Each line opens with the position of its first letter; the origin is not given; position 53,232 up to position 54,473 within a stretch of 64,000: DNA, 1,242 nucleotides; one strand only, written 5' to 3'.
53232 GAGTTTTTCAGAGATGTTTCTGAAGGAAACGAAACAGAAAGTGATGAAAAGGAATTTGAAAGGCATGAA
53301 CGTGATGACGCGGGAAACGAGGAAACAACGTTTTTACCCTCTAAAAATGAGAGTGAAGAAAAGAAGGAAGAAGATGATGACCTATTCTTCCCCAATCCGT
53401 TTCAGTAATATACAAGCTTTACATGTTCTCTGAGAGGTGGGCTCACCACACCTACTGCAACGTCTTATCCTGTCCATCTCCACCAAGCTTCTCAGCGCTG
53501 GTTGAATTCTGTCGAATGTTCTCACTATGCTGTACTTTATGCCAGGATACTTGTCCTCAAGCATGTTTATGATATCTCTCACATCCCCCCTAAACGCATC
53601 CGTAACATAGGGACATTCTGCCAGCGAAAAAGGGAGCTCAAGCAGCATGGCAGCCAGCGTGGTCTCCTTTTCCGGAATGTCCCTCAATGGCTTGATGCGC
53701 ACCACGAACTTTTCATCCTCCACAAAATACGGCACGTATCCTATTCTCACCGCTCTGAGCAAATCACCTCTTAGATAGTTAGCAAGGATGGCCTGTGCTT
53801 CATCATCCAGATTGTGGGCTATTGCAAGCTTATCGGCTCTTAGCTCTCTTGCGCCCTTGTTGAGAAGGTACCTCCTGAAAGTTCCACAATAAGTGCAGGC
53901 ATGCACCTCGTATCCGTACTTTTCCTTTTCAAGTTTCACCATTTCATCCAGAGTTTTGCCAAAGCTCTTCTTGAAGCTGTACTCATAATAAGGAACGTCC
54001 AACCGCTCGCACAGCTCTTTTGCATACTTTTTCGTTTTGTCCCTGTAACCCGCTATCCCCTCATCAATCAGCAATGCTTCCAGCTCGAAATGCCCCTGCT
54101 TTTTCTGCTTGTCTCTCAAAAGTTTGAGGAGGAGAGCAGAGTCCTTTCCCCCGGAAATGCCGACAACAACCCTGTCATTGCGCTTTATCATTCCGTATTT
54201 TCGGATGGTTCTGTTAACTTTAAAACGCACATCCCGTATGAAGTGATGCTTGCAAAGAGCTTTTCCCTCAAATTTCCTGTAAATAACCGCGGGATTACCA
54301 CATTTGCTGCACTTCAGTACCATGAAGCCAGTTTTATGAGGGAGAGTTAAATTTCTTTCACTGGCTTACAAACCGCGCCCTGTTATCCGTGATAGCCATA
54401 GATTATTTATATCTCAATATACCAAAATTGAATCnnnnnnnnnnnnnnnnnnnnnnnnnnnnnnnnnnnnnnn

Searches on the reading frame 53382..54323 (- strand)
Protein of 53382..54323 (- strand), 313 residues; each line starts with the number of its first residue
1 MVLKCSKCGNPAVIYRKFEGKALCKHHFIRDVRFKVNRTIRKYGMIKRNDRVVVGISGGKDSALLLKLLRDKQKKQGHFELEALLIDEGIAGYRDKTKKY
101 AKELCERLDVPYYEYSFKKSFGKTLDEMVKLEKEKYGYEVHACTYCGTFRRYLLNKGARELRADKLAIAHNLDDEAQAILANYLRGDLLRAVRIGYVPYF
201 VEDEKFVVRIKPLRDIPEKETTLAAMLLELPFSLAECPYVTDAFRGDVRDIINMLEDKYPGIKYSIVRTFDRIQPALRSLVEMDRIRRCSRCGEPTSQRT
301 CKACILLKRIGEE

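Call 75: search_protein_families(library=pfam, proteins=[window:53382-54323:-], max_evalue=0.001)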
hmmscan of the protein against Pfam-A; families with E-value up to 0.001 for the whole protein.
window:53382-54323:- (313 aa): 5 families
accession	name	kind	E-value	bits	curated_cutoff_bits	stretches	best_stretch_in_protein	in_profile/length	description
PF01171.26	ATP_bind_3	-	6.8e-13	49.2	27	1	52-191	2-125/182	PP-loop family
PF22082.2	TtuA_LIM_N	-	8.7e-10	38.9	27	1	4-29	1-26/26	2-thiouridine synthetase TtuA, N-terminal LIM domain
PF16503.10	zn-ribbon_14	-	4.3e-08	32.9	34.9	1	287-309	1-23/32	Zinc-ribbon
PF03054.22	tRNA_Me_trans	-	5.2e-07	30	20.6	1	51-171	2-127/202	tRNA methyl transferase HUP domain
PF02540.23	NAD_synthase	-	0.00019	21.1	21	1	39-124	8-88/242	NAD synthase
